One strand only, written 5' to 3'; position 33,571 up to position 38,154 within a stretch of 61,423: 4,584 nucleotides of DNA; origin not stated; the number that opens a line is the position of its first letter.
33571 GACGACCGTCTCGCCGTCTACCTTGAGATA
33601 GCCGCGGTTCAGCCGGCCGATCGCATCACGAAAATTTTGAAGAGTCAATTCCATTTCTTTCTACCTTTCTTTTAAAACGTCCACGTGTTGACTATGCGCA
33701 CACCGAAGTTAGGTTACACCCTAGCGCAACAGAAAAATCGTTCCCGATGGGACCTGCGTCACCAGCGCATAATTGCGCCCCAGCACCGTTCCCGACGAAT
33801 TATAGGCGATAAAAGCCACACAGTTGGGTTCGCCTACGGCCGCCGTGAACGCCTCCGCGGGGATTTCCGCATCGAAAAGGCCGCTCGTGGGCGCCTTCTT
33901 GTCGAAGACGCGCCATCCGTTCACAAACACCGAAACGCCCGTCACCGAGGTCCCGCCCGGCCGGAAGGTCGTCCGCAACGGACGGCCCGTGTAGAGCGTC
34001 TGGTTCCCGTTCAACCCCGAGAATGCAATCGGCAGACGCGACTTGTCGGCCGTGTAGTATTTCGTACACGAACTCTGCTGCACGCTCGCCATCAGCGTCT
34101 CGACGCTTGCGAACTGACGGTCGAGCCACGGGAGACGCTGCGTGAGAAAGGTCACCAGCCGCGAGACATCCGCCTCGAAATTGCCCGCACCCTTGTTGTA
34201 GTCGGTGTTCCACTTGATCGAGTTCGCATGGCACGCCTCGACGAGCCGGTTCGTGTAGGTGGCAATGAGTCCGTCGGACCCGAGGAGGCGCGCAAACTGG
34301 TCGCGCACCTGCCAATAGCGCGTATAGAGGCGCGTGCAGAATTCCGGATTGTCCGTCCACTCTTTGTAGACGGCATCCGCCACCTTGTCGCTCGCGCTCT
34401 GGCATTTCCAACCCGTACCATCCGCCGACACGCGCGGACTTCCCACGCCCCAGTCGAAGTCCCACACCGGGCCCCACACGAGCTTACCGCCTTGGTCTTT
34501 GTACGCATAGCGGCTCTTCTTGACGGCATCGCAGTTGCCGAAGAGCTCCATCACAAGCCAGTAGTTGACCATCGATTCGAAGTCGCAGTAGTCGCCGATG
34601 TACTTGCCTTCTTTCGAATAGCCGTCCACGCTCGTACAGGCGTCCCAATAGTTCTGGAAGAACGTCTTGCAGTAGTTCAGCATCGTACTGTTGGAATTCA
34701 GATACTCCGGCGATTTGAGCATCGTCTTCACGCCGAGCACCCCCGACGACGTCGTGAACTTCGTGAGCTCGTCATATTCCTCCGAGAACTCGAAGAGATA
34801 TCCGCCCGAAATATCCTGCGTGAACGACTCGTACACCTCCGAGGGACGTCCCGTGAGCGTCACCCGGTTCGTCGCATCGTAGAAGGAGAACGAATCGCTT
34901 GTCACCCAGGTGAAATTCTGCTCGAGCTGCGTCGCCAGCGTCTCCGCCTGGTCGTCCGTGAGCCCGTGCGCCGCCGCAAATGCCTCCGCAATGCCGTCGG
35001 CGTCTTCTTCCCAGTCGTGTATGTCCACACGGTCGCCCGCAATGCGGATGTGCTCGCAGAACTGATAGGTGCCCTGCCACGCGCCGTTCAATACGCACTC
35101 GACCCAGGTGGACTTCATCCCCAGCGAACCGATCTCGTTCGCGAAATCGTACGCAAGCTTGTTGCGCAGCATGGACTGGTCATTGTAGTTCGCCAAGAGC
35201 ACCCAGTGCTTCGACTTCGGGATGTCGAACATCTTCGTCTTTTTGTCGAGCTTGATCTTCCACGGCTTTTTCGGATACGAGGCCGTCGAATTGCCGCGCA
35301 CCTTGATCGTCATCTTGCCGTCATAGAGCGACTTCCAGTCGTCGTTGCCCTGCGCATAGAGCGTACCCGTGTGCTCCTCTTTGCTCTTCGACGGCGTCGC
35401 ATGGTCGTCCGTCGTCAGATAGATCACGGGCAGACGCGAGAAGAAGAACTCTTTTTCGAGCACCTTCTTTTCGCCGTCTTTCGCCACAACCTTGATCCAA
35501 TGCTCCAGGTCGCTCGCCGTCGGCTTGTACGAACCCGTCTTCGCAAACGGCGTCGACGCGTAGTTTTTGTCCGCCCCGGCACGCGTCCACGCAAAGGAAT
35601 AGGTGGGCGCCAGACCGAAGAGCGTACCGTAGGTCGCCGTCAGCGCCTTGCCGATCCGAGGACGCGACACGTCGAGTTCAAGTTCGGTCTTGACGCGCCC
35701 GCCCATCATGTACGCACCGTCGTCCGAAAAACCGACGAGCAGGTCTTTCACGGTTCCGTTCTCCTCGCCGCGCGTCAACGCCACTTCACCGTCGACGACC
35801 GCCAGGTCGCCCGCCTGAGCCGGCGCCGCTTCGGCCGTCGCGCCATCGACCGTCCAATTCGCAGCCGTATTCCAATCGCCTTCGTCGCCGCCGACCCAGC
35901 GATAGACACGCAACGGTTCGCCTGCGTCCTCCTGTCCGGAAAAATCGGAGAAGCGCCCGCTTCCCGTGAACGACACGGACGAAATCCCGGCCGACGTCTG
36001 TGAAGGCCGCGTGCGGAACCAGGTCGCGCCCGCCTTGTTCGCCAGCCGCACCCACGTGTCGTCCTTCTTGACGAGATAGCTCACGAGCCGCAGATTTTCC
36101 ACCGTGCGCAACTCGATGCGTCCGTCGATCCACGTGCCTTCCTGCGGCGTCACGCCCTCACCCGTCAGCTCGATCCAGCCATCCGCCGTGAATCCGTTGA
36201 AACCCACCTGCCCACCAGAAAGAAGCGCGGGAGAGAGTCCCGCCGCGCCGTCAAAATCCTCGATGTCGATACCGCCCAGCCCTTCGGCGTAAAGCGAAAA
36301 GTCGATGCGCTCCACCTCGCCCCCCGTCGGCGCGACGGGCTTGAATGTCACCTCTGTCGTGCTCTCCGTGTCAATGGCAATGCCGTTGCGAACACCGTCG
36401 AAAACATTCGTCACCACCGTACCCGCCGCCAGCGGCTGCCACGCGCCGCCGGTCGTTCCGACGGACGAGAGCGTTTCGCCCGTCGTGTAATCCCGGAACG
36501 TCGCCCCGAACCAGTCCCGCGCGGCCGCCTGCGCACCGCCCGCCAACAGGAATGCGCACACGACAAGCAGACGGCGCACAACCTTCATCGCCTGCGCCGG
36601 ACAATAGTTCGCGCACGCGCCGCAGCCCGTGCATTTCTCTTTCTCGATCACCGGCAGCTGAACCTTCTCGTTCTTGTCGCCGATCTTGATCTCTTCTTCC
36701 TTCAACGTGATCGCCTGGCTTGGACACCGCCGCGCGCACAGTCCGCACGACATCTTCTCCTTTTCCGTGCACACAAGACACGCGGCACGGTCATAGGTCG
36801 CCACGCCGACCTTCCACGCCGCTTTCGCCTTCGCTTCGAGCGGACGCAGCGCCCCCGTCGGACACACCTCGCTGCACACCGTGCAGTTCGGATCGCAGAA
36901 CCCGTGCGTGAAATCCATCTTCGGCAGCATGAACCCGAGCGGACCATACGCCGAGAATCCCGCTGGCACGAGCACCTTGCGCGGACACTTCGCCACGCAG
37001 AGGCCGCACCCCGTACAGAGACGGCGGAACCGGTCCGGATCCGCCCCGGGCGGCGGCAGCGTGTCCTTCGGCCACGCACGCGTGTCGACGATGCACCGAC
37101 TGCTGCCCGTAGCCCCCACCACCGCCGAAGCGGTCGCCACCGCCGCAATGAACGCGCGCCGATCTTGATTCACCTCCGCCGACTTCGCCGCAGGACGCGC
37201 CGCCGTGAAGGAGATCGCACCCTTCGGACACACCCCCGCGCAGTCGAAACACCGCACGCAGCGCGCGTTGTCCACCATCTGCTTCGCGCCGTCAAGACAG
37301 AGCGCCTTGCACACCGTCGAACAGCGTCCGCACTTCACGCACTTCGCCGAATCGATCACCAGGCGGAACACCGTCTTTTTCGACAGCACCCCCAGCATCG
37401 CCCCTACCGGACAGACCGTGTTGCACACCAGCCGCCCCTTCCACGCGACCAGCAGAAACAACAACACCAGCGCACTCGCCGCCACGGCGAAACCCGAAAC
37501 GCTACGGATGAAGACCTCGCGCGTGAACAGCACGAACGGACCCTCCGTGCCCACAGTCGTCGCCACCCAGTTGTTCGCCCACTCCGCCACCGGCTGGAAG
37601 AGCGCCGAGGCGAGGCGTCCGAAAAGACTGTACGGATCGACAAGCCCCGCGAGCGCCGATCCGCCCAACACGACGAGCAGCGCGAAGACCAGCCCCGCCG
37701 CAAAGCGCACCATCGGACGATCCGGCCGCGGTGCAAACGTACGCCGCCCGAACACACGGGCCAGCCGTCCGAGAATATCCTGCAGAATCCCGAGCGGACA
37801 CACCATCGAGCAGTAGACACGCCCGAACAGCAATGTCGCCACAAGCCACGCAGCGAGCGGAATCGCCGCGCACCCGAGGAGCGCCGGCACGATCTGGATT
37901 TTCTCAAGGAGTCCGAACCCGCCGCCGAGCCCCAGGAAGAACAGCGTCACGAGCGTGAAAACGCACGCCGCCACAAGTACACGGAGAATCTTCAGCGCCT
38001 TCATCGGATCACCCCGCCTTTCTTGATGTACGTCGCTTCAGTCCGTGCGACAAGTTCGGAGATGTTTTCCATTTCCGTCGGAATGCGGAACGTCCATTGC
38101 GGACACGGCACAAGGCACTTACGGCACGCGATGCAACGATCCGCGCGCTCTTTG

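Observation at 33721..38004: One uninterrupted ORF fuses a NapH/NapG-like polyferredoxin to a lectin-like + CotH-kinase exoprotein, with an internal signal-peptide-like restart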

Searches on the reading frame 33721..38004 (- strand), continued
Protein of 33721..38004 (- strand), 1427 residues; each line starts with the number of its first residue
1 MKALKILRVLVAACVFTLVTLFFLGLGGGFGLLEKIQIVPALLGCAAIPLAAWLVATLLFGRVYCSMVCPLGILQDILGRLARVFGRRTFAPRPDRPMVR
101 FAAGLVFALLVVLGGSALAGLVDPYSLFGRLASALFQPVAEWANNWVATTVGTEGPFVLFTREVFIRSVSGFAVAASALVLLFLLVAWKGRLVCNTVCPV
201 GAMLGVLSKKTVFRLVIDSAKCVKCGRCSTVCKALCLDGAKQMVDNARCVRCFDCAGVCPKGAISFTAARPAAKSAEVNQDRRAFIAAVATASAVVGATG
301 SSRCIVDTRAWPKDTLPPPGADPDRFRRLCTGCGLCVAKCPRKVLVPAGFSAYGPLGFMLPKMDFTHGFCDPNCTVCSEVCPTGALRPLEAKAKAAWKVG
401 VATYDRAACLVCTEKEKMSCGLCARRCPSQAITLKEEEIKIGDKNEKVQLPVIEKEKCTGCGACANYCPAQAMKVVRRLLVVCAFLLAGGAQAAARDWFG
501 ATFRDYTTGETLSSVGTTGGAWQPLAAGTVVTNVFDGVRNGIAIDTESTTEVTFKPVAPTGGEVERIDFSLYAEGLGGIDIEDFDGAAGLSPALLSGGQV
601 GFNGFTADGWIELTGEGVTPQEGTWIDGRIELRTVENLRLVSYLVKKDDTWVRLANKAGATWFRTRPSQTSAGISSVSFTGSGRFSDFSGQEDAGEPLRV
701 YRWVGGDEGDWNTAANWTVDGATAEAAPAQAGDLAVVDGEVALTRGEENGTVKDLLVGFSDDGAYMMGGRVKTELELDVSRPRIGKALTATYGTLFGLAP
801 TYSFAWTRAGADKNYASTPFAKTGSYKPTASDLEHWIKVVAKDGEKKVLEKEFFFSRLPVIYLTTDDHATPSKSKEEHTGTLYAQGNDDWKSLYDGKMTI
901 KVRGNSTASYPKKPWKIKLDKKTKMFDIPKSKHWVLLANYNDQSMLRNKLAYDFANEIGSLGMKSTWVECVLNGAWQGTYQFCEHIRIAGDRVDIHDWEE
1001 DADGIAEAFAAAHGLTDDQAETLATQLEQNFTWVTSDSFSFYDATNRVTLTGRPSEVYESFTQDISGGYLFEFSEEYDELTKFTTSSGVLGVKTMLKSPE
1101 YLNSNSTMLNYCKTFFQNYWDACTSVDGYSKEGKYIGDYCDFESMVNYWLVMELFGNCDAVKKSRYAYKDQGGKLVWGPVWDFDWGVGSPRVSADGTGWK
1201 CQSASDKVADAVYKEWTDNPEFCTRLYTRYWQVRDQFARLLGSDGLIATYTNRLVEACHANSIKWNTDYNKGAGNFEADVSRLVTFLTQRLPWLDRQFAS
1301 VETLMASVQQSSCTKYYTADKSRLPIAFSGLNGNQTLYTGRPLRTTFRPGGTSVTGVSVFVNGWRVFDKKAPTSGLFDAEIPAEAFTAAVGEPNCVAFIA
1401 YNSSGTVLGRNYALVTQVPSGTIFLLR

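Call 30: find_encoding_contigs(protein=P0245, flank=8000, max_places=3)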
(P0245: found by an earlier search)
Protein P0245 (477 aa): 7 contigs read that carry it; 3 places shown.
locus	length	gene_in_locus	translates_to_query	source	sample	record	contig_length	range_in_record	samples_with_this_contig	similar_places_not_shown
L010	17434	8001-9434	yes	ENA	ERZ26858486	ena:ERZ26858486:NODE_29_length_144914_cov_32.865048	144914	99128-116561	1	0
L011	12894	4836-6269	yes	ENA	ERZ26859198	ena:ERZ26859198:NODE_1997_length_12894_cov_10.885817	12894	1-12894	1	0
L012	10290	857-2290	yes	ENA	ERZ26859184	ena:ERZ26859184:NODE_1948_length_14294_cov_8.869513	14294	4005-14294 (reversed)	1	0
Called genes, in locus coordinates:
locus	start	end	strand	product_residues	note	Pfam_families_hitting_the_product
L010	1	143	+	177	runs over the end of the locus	PF02915:Rubrerythrin, PF23458:DUF7130 (weak), PF21349:RUBY_RBDX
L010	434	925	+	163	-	-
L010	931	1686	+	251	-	PF00588:SpoU_methylase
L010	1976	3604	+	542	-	PF01235:Na_Ala_symp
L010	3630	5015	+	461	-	-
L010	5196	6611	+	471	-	PF01637:ATPase_2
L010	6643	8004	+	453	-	PF00248:Aldo_ket_red, PF13183:Fer4_8 (faint)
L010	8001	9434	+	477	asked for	PF12798:Fer4_3 (faint), PF12801:Fer4_5, PF25160:LdpA_Fe-S-bd (faint), PF12838:Fer4_7 (weak), PF13237:Fer4_10 (weak), PF12838:Fer4_7, PF00037:Fer4 (weak), PF12837:Fer4_6 (weak), +5 more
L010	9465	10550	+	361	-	PF05656:DUF805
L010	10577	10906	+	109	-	PF13240:Zn_Ribbon_1 (weak)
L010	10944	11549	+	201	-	PF13240:Zn_Ribbon_1 (weak), PF13248:Zn_ribbon_3 (weak)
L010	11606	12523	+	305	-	-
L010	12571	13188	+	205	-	PF13240:Zn_Ribbon_1 (weak)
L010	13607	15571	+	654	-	-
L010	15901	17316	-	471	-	PF02652:Lactate_perm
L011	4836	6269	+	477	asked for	PF12798:Fer4_3 (faint), PF12801:Fer4_5, PF25160:LdpA_Fe-S-bd (faint), PF12838:Fer4_7 (weak), PF13237:Fer4_10 (weak), PF12838:Fer4_7, PF00037:Fer4 (weak), PF12837:Fer4_6 (weak), +5 more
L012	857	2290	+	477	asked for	PF12798:Fer4_3 (faint), PF12801:Fer4_5, PF25160:LdpA_Fe-S-bd (faint), PF12838:Fer4_7 (weak), PF13237:Fer4_10 (weak), PF12838:Fer4_7, PF00037:Fer4 (weak), PF12837:Fer4_6 (weak), +5 more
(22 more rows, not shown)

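Call 34: find_related_loci(query=window:33721-38004:-, collection=genome_contigs, flank=6000)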
Query window:33721-38004:- (1427 aa) in genome_contigs; peptide patterns used: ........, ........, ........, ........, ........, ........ (x = any residue, [..] = any of these).
42 stretches matched a pattern; 13 encode a relative of the query (tblastn E <= 1e-3); 13 distinct loci.
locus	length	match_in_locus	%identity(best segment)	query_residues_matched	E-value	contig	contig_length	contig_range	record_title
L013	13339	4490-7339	70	476-1427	0e+0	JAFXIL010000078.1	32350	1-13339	MAG: Kiritimatiellae bacterium isolate RGIG6444 Sheep_Rectum.Co__c1414952, whole genome shotgun sequence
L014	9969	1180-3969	70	496-1427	0e+0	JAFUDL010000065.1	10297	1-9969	MAG: Kiritimatiellae bacterium isolate RGIG4394 Roe_deer_Omasum-1__c38077, whole genome shotgun sequence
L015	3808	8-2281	63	677-1427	0e+0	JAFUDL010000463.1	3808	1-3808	MAG: Kiritimatiellae bacterium isolate RGIG4394 Roe_deer_Omasum-1__c292650, whole genome shotgun sequence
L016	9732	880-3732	74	478-1427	0e+0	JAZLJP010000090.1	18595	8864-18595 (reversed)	MAG: Kiritimatiellia bacterium isolate T1900044962_TA20190024.MAGScoT_cleanbin_000032 SGB_3965_k141_1150176, whole genom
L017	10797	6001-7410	64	2-475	4e-162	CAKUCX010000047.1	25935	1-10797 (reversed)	MAG: uncultured Kiritimatiellaeota bacterium isolate REFINED_METABAT215_TOP10_CONTIGS_1500_ASSEMBLY_K77_MERGED__Hadza_Mo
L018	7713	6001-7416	63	2-475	1e-159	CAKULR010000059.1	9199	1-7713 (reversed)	MAG: uncultured Kiritimatiellaeota bacterium isolate REFINED_METABAT215_TOP10_CONTIGS_1500_ASSEMBLY_K77_MERGED__Hadza_Mo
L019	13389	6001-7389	62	1-475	6e-155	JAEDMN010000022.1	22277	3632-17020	MAG: Kiritimatiellae bacterium isolate MAG267 NODE_2030_length_22277_cov_9.298128, whole genome shotgun sequence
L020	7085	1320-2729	63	2-473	6e-147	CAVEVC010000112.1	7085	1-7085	Clostridiales bacterium CCNA10 isolate H07615-L1_cleanbin_000051 genome assembly, contig: Spades_H07615-L1_contig_8791,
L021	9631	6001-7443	59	1-475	1e-146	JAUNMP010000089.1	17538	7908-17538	MAG: bacterium isolate S32M_St_metabat_107 NODE_2052_length_17538_cov_48.724018, whole genome shotgun sequence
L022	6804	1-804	55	212-478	4e-76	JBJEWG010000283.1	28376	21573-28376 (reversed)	MAG: Kiritimatiellia bacterium isolate LOHA37_bin.013 NODE_771_length_28376_cov_6.561103, whole genome shotgun sequence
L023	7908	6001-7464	33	822-1308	5e-70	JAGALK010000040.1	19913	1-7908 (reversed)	MAG: Lachnospiraceae bacterium isolate RGIG8549 Water_deer_Cecum-3__c180269, whole genome shotgun sequence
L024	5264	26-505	68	314-475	1e-65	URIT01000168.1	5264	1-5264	uncultured bacterium isolate UMGS1035 genome assembly, contig: NODE_9169_length_5264_cov_38.585717, whole genome shotgun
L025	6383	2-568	37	194-477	4e-29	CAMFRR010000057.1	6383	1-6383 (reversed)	MAG: uncultured Bacteroidales bacterium isolate SRR15725431_bin.31_metaWRAP_v1.3_MAG genome assembly, contig: ERZ1062246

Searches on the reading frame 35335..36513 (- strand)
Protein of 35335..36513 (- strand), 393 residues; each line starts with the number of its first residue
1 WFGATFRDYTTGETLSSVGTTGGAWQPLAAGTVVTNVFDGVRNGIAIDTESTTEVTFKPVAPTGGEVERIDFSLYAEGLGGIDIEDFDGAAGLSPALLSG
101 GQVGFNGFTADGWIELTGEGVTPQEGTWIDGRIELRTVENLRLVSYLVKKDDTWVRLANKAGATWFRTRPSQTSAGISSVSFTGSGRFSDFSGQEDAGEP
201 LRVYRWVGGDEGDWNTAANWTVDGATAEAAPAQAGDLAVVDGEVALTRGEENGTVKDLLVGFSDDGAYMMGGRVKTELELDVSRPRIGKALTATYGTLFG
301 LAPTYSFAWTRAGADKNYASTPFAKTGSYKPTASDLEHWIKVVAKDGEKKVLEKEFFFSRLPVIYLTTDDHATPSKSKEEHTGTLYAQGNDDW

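Call 58: predict_structure(alignment_id=A1)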
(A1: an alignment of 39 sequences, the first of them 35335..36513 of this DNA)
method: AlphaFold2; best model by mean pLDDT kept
length: 393 residues; sequences in the alignment: 39
mean_pLDDT: 89.3   pTM: 0.79
mean pLDDT of the five models: 89.3, 89.2, 88.4, 87.7, 87.2
residues with pLDDT >= 90: 249; 70-90: 124; 50-70: 20; < 50: 0
segments of 3 or more residues with pLDDT < 50: none
pLDDT, mean of each block of 10 residues (from residue 1): 94 94 92 88 89 87 89 91 71 91 92 92 94 92 95 94 86 72 93 91 96 97 96 95 94 93 89 90 88 90 90 92 94 93 92 92 77 76 74 57
secondary structure, 60 per line:
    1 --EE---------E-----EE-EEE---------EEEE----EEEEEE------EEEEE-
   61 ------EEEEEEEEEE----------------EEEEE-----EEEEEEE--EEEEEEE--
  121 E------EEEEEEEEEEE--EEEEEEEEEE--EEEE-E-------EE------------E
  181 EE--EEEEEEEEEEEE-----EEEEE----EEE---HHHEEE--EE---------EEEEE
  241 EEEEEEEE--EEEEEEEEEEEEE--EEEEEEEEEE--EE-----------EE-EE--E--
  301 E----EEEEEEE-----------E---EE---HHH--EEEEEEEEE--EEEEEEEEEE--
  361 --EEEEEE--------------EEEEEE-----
elements in order: E23-25 E35-38 E43-48 E55-59 E67-76 E93-97 E103-109 E112-118 E128-138 E141-150 E153-156 E180-182 E185-196 E202-206 E211-213 E220-222 E236-248 E251-263 E266-275 E306-312 E338-346 E349-358 E363-368 E383-388
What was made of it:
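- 35365..36513 (-): Beta-rich exodomain region (aa 498-880), ConA-like/L-type-lectin-like fold plus further beta domains. AlphaFold2 model with pLDDT 89, all-beta (call 58).
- Checked: The ~380 aa between signal peptide and CotH model confidently as all-beta (pLDDT 89, call 58).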

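Call 61: fold_search(model_id=the predicted structure, library=pdb)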
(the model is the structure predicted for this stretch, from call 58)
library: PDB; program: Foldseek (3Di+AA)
matches with E <= 10: 1252; with E <= 0.001: 5
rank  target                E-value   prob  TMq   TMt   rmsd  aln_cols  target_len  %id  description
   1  6uht_B                1.1e-04  0.99  0.23  0.21  22.1       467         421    7  Crystal structure of BoNT/B receptor-binding domain in complex with VHH JLI-G10 (released 2020-03-04)
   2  4m00_A                1.6e-04  0.97  0.20  0.16  21.8       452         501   13  Crystal structure of the ligand binding region of staphylococcal adhesion SraP (released 2014-06-18)
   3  2vxr                  3.7e-04  0.98  0.24  0.23  21.7       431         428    8  Crystal Structure of the Botulinum Neurotoxin serotype G binding domain (released 2009-07-07)
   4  5vid_A                4.5e-04  0.97  0.24  0.23  21.1       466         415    7  Receptor binding domain of BoNT/B in complex with mini-protein binder Bot.0671.2 (released 2017-09-20)
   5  8pmu                  9.6e-04  0.89  0.19  0.20  17.8       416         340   10  Crystal structure of the HC7 apo form (released 2024-03-06)
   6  8pn3_B                1.2e-03  0.85  0.18  0.19  17.9       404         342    9  Crystal structure of the HC7-Glu200Ala mutant complexed to a tetraglycopeptide. (released 2024-03-06)
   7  8pn5_B                1.3e-03  0.91  0.19  0.21  17.5       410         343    8  Crystal structure of the HC7-Glu200Ala mutant complexed to a triglycopeptide (released 2024-03-06)
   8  8pn3_A                1.4e-03  0.89  0.18  0.20  17.4       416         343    8  Crystal structure of the HC7-Glu200Ala mutant complexed to a tetraglycopeptide. (released 2024-03-06)
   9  5n0c_A                1.4e-03  0.87  0.21  0.08  20.3       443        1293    8  Crystal structure of the tetanus neurotoxin in complex with GM1a (released 2017-06-21)
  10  4kbb_A                1.6e-03  0.90  0.24  0.23  22.6       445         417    5  Structure of Botulinum neurotoxin B binding domain in complex with both synaptotagmin II and GD1a (released 2013-07-03)
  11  8pn5_C                2.0e-03  0.90  0.19  0.21  17.6       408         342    8  Crystal structure of the HC7-Glu200Ala mutant complexed to a triglycopeptide (released 2024-03-06)
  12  5vid_D                2.0e-03  0.89  0.23  0.22  21.4       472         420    8  Receptor binding domain of BoNT/B in complex with mini-protein binder Bot.0671.2 (released 2017-09-20)
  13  5vid_C                2.0e-03  0.85  0.21  0.20  21.6       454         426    7  Receptor binding domain of BoNT/B in complex with mini-protein binder Bot.0671.2 (released 2017-09-20)
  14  8deo_B                2.1e-03  0.95  0.29  0.25  47.2       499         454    9  Structure of AAP A domain and B-repeats (residues 351-813) from Staphylococcus epidermidis (released 2023-05-03)
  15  8pn5_D                2.2e-03  0.80  0.18  0.20  17.5       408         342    9  Crystal structure of the HC7-Glu200Ala mutant complexed to a triglycopeptide (released 2024-03-06)
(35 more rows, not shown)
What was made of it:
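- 35365..36513 (-): Foldseek PDB hits to VIP36, ERGIC-53, legume lectins, SraP and BoNT Hc (E 1e-4 to 1e-2, call 61).
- Closest known: CotH kinase family. Different: It is much larger, with about 400 aa of ConA-like and other beta domains in front (calls 58, 61).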

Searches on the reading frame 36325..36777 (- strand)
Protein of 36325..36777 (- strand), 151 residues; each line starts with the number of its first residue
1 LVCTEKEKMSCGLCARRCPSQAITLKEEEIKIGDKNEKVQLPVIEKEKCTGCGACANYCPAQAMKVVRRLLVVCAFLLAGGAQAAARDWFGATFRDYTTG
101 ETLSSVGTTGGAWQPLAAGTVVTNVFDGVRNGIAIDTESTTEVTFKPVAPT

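Call 50: find_related_loci(query=window:36325-36777:-, collection=metagenome_contigs, flank=5000)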
Query window:36325-36777:- (151 aa) in metagenome_contigs; peptide patterns used: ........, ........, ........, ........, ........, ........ (x = any residue, [..] = any of these).
350 stretches matched a pattern; 1 encode a relative of the query (tblastn E <= 1e-3); 1 distinct loci.
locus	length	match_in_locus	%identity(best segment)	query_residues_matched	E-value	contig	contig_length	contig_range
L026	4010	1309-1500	68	1-66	5e-27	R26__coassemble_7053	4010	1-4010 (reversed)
